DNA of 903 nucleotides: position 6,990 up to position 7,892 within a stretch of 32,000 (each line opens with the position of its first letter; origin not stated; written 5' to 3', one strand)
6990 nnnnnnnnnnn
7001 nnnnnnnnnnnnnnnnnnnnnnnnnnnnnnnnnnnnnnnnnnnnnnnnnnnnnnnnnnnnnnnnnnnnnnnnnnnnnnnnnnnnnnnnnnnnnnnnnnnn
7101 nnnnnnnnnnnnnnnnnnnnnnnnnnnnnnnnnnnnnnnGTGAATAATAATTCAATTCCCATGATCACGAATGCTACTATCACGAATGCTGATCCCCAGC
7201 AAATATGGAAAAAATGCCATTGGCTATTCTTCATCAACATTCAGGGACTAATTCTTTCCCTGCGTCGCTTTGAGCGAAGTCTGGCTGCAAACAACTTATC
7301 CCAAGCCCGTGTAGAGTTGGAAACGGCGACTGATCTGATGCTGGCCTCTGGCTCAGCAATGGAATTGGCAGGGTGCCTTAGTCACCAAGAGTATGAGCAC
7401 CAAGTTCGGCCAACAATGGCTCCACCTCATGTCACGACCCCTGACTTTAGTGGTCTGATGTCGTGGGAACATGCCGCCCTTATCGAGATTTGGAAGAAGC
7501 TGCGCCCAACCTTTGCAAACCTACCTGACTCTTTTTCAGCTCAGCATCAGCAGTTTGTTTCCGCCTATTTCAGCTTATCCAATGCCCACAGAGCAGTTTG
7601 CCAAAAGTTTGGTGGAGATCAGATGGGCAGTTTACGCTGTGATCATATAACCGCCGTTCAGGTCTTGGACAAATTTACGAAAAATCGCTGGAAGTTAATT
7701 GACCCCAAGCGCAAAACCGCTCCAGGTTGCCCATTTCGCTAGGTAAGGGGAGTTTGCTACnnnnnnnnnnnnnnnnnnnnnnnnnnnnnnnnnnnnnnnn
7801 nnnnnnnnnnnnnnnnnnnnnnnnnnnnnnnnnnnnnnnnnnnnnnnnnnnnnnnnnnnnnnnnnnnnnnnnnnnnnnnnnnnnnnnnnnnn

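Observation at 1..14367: Salicylate-primed NRPS cluster with reductase / transaminase / methyltransferase release logic (possible anachelin-like or new siderophore pathway)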

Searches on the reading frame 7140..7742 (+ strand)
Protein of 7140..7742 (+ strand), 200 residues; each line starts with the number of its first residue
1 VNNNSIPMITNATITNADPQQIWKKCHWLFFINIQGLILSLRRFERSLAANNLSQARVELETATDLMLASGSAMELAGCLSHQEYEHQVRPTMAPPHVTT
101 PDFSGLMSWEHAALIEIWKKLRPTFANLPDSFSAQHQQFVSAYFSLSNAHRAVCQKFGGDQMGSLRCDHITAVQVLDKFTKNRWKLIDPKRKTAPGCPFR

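Call 5: search_protein_families(library=pfam, proteins=[window:7140-7742:+])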
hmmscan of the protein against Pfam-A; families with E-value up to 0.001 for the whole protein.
window:7140-7742:+ (200 aa): 0 families

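Call 6: search_protein_families(library=ncbifam, proteins=[window:7140-7742:+])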
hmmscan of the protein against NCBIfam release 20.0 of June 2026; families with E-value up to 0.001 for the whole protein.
window:7140-7742:+ (200 aa): 0 families

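Call 28: search_solved_structures(query=window:7140-7742:+, max_evalue=10, show_alignments=2)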
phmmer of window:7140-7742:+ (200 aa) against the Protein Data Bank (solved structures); distinct sequences matched with E-value up to 10: 1.
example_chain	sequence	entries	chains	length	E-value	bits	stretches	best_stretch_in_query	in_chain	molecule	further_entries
6vdp_A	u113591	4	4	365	3.5e-13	53.5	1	17-196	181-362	3-methyl-L-tyrosine peroxygenase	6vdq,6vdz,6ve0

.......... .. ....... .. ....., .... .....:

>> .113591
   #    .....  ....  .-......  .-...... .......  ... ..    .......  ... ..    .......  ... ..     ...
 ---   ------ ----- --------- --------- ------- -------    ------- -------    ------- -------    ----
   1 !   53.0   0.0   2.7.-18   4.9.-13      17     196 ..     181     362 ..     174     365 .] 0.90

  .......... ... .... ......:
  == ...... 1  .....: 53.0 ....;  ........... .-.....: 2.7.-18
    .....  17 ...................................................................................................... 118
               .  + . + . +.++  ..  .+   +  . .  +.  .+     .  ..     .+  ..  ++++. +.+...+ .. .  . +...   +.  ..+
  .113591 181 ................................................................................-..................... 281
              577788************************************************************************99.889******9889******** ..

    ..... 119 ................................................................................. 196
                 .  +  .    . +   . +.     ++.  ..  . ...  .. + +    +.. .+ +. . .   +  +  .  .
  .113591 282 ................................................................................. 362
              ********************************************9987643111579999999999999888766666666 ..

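Call 30: find_homologous_proteins(query=window:7161-7742:+, max_evalue=0.00001)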
Query window:7161-7742:+ (193 aa): 231 proteins with E <= 0.00001 among 275 candidates; the best 120 are listed.
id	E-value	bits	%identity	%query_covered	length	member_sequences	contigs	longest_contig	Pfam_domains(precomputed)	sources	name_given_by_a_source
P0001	8.1e-129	445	100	100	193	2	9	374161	PF27188.1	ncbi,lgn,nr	ncbi:hypothetical protein [Acaryochloris marina]|nr:hypothetical protein [Acaryochloris marina]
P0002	3.4e-97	342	77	99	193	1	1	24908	PF27188.1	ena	-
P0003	6.7e-97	341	77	99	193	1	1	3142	PF27188.1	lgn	-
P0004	3.1e-93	329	74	97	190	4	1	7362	PF27188.1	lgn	-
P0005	1.0e-89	318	71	97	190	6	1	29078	PF27188.1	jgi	-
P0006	3.7e-87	310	72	96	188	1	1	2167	PF27188.1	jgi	jgi:hypothetical protein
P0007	8.0e-82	292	68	96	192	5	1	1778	PF27188.1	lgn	-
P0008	5.2e-81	290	67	96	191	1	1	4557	PF27188.1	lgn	-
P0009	9.9e-80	285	66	96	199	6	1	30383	PF27188.1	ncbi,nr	ncbi:hypothetical protein QM565_10665 [Geitlerinema splendidum]|nr:hypothetical protein [Geitlerinem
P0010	1.2e-79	285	64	99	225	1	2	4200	PF27188.1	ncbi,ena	-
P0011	5.2e-79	283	67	96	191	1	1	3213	PF27188.1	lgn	-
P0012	5.5e-79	283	67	95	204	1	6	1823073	PF27188.1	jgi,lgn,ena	-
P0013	6.8e-79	283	64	97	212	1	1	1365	PF27188.1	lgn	-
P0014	7.4e-79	282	61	98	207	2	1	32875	PF27188.1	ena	-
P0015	1.3e-77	278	65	96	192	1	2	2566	PF27188.1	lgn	-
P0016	7.0e-77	276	65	96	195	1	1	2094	PF27188.1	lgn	-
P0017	1.6e-76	275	66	96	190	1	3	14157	PF27188.1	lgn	-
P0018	3.9e-76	274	62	96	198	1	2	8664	PF27188.1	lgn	-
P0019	4.2e-76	273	63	94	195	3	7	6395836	PF27188.1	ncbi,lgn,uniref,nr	ncbi:siderophore biosynthesis protein [Anabaena cylindrica FACHB-243]|uniref:Siderophore biosynthesi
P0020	4.3e-76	273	64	94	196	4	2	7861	PF27188.1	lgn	-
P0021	4.4e-76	273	65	96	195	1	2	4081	PF27188.1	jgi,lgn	jgi:hypothetical protein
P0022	7.8e-76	273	64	95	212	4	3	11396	PF27188.1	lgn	-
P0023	1.2e-75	272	65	96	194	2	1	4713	PF27188.1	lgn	-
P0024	1.6e-75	272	62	97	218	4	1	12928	PF27188.1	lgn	-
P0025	4.2e-75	270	62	96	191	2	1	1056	PF27188.1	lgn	-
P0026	1.1e-74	269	65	96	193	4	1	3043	PF27188.1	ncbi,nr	ncbi:MAG: siderophore biosynthesis protein [Leptolyngbya sp. SIO4C5]|nr:siderophore biosynthesis pro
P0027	1.3e-74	269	65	96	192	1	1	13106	PF27188.1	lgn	-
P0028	1.3e-74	269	62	95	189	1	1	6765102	PF27188.1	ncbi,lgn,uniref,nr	ncbi:siderophore biosynthesis protein [Nostoc sp. TCL26-01]|uniref:siderophore biosynthesis protein 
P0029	2.9e-74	268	65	93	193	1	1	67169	PF27188.1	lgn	-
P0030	6.5e-74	266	60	96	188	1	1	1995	PF27188.1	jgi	jgi:hypothetical protein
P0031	2.7e-73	264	60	98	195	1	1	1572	PF27188.1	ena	-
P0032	2.9e-73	264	61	96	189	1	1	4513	PF27188.1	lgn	-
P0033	4.2e-73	264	63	96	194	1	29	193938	PF27188.1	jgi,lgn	jgi:hypothetical protein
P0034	4.0e-72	261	63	94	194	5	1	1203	PF27188.1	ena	-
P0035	8.0e-72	260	61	95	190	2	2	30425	PF27188.1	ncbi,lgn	ncbi:MAG: siderophore biosynthesis protein [Cyanobacteria bacterium J06627_28]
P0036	2.0e-71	258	61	96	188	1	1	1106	PF27188.1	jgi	-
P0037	6.8e-71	257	60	96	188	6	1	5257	PF27188.1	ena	-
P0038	8.3e-71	256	62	92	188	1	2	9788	PF27188.1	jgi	jgi:hypothetical protein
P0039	9.6e-71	256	60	96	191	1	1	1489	PF27188.1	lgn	-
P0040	1.3e-70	256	62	92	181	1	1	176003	PF27188.1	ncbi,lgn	-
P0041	1.5e-70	255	60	96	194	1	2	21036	PF27188.1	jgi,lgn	jgi:hypothetical protein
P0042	2.0e-70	255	59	96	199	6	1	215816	PF27188.1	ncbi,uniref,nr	ncbi:hypothetical protein VB834_08160 [Limnoraphis robusta Tam1]|uniref:hypothetical protein n=1 Tax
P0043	2.1e-70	255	60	95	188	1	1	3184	PF27188.1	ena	-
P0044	2.2e-70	255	59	96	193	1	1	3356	PF27188.1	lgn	-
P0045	9.8e-70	253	60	96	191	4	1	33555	PF27188.1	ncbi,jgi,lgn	jgi:hypothetical protein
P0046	1.7e-69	252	61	94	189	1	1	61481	PF27188.1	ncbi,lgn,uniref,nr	ncbi:hypothetical protein [Gloeocapsa sp. PCC 73106]|uniref:hypothetical protein n=1 Tax=Gloeocapsa 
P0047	1.8e-69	252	63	92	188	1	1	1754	PF27188.1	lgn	-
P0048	2.1e-69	252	60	96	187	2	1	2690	PF27188.1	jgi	jgi:hypothetical protein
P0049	4.2e-69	251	60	96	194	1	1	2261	PF27188.1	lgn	-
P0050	4.8e-69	250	60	96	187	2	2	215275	PF27188.1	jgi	jgi:hypothetical protein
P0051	5.1e-69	250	60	94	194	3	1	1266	PF27188.1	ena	-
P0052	6.9e-69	250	60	94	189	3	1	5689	PF27188.1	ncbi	ncbi:MAG: siderophore biosynthesis protein [Cyanobacteria bacterium P01_C01_bin.121]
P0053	8.8e-69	250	59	96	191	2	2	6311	PF27188.1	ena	-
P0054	8.9e-69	250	59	96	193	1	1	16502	PF27188.1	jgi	jgi:hypothetical protein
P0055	1.0e-68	249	59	96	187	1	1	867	PF27188.1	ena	-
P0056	1.3e-68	249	60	98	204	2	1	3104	PF27188.1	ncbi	ncbi:MAG: siderophore biosynthesis protein [Cyanobacteria bacterium J06600_6]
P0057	1.4e-68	249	61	92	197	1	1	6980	PF27188.1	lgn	-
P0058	1.6e-68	249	60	96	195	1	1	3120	PF27188.1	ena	-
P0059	1.7e-68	249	58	96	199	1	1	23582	PF27188.1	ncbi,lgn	-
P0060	1.8e-68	249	59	96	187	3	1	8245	PF27188.1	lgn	-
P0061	1.8e-68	249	62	91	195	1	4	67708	PF27188.1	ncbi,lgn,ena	ncbi:MAG: siderophore biosynthesis protein [Cyanobacteria bacterium J06623_4]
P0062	3.0e-68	248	62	94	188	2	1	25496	PF27188.1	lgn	-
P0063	4.5e-68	247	59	97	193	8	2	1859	PF27188.1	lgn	-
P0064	6.0e-68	247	61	94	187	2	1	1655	PF27188.1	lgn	-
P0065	6.3e-68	247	58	95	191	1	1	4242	PF27188.1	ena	-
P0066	7.4e-68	247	61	95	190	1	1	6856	PF27188.1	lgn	-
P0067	8.2e-68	246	59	97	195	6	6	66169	PF27188.1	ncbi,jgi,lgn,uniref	ncbi:MAG: hypothetical protein RIE73_03375 [Coleofasciculus sp. C1-SOL-03]|jgi:hypothetical protein|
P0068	9.1e-68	246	60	94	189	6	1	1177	PF27188.1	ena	-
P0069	9.4e-68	246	58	96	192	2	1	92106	PF27188.1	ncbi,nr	ncbi:MAG: hypothetical protein VKK42_22135 [Lyngbya sp.]|nr:hypothetical protein [Lyngbya sp.]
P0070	1.1e-67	246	59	96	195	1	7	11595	PF27188.1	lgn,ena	-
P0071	1.3e-67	246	59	94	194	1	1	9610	PF27188.1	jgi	jgi:hypothetical protein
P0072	1.4e-67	246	60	96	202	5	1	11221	PF27188.1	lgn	-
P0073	1.5e-67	246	62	97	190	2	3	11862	PF27188.1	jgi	jgi:hypothetical protein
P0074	1.5e-67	246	61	94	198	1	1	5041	PF27188.1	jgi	jgi:hypothetical protein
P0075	2.0e-67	245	59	93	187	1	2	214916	PF27188.1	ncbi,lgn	ncbi:MAG: hypothetical protein WBA13_02895 [Microcoleaceae cyanobacterium]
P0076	3.8e-67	244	58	97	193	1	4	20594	PF27188.1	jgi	jgi:hypothetical protein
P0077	4.4e-67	244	61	93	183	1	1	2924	PF27188.1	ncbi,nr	ncbi:MAG: siderophore biosynthesis protein [Leptolyngbya sp. SIO4C1]|nr:siderophore biosynthesis pro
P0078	5.8e-67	244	59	96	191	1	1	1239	PF27188.1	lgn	-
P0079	6.8e-67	243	54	96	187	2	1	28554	PF27188.1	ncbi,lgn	ncbi:MAG: siderophore biosynthesis protein [Cyanobacteria bacterium J06592_8]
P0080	7.3e-67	243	58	95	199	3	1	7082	PF27188.1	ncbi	ncbi:MAG: siderophore biosynthesis protein [Cyanobacteria bacterium J06629_2]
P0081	9.3e-67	243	57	98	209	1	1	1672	PF27188.1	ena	-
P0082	9.5e-67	243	58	96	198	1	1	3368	PF27188.1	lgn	-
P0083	9.6e-67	243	59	93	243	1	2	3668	PF27188.1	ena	-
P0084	1.2e-66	243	60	95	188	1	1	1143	PF27188.1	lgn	-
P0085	1.2e-66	243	61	93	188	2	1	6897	PF27188.1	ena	-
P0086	1.2e-66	243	60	92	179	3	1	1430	PF27188.1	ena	-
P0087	1.5e-66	242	61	94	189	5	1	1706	PF27188.1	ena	-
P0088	1.6e-66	242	58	94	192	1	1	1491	PF27188.1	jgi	jgi:hypothetical protein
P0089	1.6e-66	242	62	88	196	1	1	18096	PF27188.1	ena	-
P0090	1.7e-66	242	59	96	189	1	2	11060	PF27188.1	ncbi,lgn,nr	ncbi:MAG: siderophore biosynthesis protein [Cyanobacteria bacterium CRU_2_1]|nr:siderophore biosynth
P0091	2.5e-66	242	58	95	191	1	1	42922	PF27188.1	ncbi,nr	ncbi:MAG: hypothetical protein VKK04_10615 [Synechococcales bacterium]|nr:hypothetical protein [Syne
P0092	3.1e-66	241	57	96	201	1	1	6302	PF27188.1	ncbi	ncbi:MAG: siderophore biosynthesis protein [Cyanobacteria bacterium J06623_7]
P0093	3.7e-66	241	57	94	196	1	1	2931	PF27188.1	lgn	-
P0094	4.1e-66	241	58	94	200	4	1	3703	PF27188.1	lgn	-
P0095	5.5e-66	241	61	89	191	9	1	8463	PF27188.1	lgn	-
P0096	7.6e-66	240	65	89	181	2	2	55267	PF27188.1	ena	-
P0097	8.2e-66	240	60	94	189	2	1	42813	PF27188.1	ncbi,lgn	ncbi:MAG: siderophore biosynthesis protein [Cyanobacteria bacterium P01_D01_bin.105]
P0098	8.8e-66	240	55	98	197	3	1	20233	PF27188.1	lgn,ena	-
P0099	1.0e-65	240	57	95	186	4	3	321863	PF27188.1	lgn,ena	-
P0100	1.3e-65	239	63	89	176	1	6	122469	PF27188.1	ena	-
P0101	1.3e-65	239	61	90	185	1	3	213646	PF27188.1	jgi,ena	jgi:hypothetical protein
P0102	1.4e-65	239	59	93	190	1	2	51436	PF27188.1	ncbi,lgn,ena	ncbi:MAG: siderophore biosynthesis protein [Cyanobacteria bacterium P01_C01_bin.120]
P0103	1.5e-65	239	58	96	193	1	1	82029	PF27188.1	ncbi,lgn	-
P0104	1.6e-65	239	61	88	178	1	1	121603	PF27188.1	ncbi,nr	ncbi:MAG: siderophore biosynthesis protein [Symploca sp. SIO2E9]|nr:siderophore biosynthesis protein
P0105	1.7e-65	239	59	94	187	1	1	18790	PF27188.1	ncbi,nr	ncbi:MAG: siderophore biosynthesis protein [Leptolyngbyaceae cyanobacterium SM1_3_5]|nr:siderophore 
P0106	1.7e-65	239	59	95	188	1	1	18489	PF27188.1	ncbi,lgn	ncbi:MAG: siderophore biosynthesis protein [Cyanobacteria bacterium P01_F01_bin.143]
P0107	2.3e-65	238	58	94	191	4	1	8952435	PF27188.1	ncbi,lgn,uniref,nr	ncbi:hypothetical protein NIES267_11070 [Calothrix parasitica NIES-267]|uniref:Siderophore biosynthe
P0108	2.6e-65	238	60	92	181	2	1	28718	PF27188.1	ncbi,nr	ncbi:MAG: siderophore biosynthesis protein [Synechococcales cyanobacterium M58_A2018_015]|nr:siderop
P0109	3.0e-65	238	57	94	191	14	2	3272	PF27188.1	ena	-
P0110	3.1e-65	238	61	91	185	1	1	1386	PF27188.1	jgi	-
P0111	3.1e-65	238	62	88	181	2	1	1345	PF27188.1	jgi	jgi:hypothetical protein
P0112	3.5e-65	238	57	94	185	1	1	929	PF27188.1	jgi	jgi:hypothetical protein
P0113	3.8e-65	238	57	95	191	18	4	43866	PF27188.1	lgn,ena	-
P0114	4.7e-65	237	60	92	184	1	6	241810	PF27188.1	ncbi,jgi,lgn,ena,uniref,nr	ncbi:MAG: Bacterial protein of unknown function (DUF924) [Phormidesmis priestleyi Ana]|uniref:Sidero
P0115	4.7e-65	237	59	94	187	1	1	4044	PF27188.1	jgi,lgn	jgi:hypothetical protein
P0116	5.3e-65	237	59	91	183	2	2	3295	PF27188.1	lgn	-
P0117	6.3e-65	237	58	94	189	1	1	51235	PF27188.1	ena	-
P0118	6.5e-65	237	58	96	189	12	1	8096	PF27188.1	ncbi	ncbi:MAG: siderophore biosynthesis protein [Cyanobacteria bacterium P01_A01_bin.137]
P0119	9.0e-65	237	57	94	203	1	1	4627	PF27188.1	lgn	-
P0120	9.1e-65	237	57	96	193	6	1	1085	PF27188.1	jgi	jgi:hypothetical protein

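Call 31: find_encoding_contigs(protein=P0001, flank=10000, max_places=3)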
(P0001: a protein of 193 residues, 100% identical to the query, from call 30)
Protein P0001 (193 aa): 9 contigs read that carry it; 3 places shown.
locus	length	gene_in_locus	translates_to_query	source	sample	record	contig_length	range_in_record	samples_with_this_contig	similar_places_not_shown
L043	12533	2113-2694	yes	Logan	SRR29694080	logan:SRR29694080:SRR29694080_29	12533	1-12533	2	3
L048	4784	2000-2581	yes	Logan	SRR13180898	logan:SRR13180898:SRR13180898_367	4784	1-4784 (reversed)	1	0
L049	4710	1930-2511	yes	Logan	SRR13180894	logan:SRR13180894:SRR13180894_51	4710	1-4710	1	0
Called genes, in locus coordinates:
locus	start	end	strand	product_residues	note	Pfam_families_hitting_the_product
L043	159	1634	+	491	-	PF00202:Aminotran_3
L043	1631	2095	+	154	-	-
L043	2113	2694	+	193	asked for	PF27188:SfmD_perox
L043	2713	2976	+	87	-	-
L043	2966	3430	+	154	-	PF01648:ACPS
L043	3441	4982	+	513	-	PF00501:AMP-binding, PF13193:AMP-binding_C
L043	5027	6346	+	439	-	PF00425:Chorismate_bind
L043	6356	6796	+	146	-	-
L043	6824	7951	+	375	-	PF06999:Suc_Fer-like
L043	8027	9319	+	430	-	PF05977:MFS_3, PF07690:MFS_1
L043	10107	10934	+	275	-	PF13614:AAA_31, PF01656:CbiA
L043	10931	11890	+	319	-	PF02195:ParB_N, PF17762:HTH_ParB (weak)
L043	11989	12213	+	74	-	-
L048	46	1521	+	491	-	PF00202:Aminotran_3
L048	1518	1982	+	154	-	-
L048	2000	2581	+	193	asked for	PF27188:SfmD_perox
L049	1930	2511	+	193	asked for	PF27188:SfmD_perox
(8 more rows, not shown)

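Call 32: find_encoding_contigs(protein=P0019, flank=10000, max_places=2)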
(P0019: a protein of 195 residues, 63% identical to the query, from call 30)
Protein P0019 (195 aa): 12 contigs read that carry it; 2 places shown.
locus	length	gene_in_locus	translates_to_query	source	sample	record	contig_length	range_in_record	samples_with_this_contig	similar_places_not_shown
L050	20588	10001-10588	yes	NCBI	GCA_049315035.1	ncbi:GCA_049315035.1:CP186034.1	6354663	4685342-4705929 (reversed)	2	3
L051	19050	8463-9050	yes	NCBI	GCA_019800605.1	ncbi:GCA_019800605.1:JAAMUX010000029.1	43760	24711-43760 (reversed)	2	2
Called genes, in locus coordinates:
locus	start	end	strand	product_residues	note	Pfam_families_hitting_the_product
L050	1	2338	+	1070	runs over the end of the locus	PF00668:Condensation, PF00501:AMP-binding, PF13193:AMP-binding_C, PF00550:PP-binding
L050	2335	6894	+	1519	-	PF18563:TubC_N, PF00668:Condensation, PF00501:AMP-binding, PF13193:AMP-binding_C, PF00550:PP-binding, PF01073:3Beta_HSD (weak), PF01370:Epimerase, PF07993:NAD_binding_4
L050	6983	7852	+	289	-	PF01209:Ubie_methyltran (faint), PF13489:Methyltransf_23, PF13847:Methyltransf_31, PF08241:Methyltransf_11, PF08242:Methyltransf_12, PF13649:Methyltransf_25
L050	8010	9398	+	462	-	PF00202:Aminotran_3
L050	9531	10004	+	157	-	-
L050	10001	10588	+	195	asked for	PF27188:SfmD_perox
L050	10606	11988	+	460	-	PF00155:Aminotran_1_2 (weak), PF01212:Beta_elim_lyase, PF00282:Pyridoxal_deC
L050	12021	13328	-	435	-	PF05977:MFS_3, PF07690:MFS_1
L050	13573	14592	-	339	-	PF06999:Suc_Fer-like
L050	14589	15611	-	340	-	PF01497:Peripla_BP_2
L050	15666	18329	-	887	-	PF11741:AMIN, PF07715:Plug, PF00593:TonB_dep_Rec_b-barrel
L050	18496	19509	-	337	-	PF00165:HTH_AraC (faint), PF12833:HTH_18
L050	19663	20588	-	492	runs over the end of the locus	PF00672:HAMP, PF00512:HisKA, PF02518:HATPase_c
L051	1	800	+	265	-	PF13193:AMP-binding_C, PF00550:PP-binding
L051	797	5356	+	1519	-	PF18563:TubC_N, PF00668:Condensation, PF00501:AMP-binding, PF13193:AMP-binding_C, PF00550:PP-binding, PF01073:3Beta_HSD (weak), PF01370:Epimerase, PF07993:NAD_binding_4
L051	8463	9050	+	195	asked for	PF27188:SfmD_perox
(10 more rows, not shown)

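Call 56: search_dna_similar(query=window:7161-7742:+, collection=plasmids, mode=protein, max_rows=25, rows=spread)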
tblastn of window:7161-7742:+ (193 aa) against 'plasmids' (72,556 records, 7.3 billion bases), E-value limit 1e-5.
Records with a match: 25; places in all: 25; records where one place covers at least 80% of the query: 24.
Best place of each record, by identity: <60% 25.
By first word of the organism name: Agrobacterium 14; Candidatus 4; Gloeocapsa 1; Allorhizobium 1; Azospirillum 1; Streptomyces 1; Embleya 1; Sulfitobacter 1; Bacillus 1.
By predicted mobility (MOB-suite, as given by PLSDB): non-mobilizable 15; conjugative 8; mobilizable 2.
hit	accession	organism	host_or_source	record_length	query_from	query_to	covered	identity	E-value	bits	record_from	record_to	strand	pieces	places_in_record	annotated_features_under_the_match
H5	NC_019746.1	Gloeocapsa sp. PCC 7428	-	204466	9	191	95%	59.0%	6e-65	222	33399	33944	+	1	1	hypothetical protein (x2)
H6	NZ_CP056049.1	Agrobacterium vitis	Vitis vinifera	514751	7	192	96%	46.2%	2e-50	181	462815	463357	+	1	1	siderophore biosynthesis protein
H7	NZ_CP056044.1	Agrobacterium vitis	Vitis vinifera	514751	7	192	96%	46.2%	2e-50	181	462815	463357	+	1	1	siderophore biosynthesis protein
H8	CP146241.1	Agrobacterium vitis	Vitis vinifera,cell culture,Grape gall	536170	7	192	96%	46.2%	1e-49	178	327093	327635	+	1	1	siderophore biosynthesis protein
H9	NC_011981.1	Allorhizobium ampelinum S4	Vitis vinifera cv. 'Izsaki Sarfeher'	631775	12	192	94%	47.5%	3e-50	180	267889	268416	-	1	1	hypothetical protein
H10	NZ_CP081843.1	Agrobacterium vitis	Vitis,Cell culture,South Africa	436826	7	192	96%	45.7%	1e-49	179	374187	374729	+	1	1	siderophore biosynthesis protein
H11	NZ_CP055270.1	Agrobacterium vitis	Vitis vinifera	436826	7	192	96%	45.7%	1e-49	179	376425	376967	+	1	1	siderophore biosynthesis protein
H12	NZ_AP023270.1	Agrobacterium vitis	Vitis vinifera,grapevine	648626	7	192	96%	45.7%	7e-49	176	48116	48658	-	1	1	siderophore biosynthesis protein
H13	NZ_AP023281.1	Agrobacterium vitis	Vitis vinifera,grapevine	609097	12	192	94%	47.0%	1e-49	178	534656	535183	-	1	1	siderophore biosynthesis protein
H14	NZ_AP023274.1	Agrobacterium vitis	Vitis vinifera,grapevine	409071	12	192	94%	47.0%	2e-49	177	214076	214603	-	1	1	siderophore biosynthesis protein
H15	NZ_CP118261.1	Agrobacterium vitis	Grape,cell culture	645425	12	192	94%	47.0%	7e-49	176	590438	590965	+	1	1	siderophore biosynthesis protein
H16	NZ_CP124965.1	Agrobacterium tumefaciens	lilac,cell culture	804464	2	192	99%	41.9%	4e-48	174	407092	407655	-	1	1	siderophore biosynthesis protein (x2)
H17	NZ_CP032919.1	Agrobacterium tumefaciens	-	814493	2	192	99%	41.9%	4e-48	174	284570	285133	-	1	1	siderophore biosynthesis protein (x2)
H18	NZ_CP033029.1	Agrobacterium tumefaciens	-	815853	2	192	99%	41.9%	4e-48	174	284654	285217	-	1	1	siderophore biosynthesis protein (x2)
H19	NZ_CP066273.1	Agrobacterium tumefaciens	-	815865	2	192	99%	41.9%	4e-48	174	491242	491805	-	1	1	siderophore biosynthesis protein (x2)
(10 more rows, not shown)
